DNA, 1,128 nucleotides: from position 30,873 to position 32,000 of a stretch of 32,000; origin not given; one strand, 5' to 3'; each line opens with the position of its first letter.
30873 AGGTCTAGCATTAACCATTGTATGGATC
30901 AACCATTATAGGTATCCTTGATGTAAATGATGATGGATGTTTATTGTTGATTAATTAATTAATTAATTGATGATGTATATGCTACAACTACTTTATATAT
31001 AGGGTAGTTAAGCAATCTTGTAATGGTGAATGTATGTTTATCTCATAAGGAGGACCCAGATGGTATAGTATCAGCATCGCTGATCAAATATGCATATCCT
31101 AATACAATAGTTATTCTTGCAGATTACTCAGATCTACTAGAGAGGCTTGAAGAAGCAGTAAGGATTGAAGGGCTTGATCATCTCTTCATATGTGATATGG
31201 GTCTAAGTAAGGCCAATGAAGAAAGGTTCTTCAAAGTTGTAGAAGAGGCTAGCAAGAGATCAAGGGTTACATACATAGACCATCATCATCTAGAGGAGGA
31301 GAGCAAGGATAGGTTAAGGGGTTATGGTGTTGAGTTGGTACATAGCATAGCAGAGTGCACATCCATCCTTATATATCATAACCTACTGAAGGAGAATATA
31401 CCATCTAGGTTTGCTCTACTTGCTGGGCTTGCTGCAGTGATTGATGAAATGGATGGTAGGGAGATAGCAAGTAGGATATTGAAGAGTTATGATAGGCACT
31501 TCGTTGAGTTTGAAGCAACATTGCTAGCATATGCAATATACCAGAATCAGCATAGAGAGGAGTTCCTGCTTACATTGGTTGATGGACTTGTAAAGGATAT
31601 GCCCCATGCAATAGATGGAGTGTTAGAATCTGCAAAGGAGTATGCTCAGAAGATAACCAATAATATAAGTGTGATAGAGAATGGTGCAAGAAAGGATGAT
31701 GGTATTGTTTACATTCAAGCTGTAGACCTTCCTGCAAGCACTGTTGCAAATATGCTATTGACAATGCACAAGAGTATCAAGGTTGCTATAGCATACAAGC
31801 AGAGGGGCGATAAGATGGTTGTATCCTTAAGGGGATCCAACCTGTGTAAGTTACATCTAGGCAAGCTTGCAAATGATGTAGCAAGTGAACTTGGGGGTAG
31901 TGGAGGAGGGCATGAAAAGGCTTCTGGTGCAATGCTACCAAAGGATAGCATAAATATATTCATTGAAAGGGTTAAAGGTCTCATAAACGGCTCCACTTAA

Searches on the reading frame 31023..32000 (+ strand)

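Call 44: search_protein_families(library=pfam, proteins=[window:31023-32000:+], max_evalue=0.001)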
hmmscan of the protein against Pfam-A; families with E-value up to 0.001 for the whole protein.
window:31023-32000:+ (325 aa): 2 families
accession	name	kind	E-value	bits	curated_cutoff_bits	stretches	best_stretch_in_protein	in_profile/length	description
PF02272.25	DHHA1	-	6.4e-12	46.3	25.9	1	239-321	19-100/102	DHHA1 domain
PF01368.27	DHH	-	3.4e-07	31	28.1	1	7-122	6-103/125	DHH family, N-terminal domain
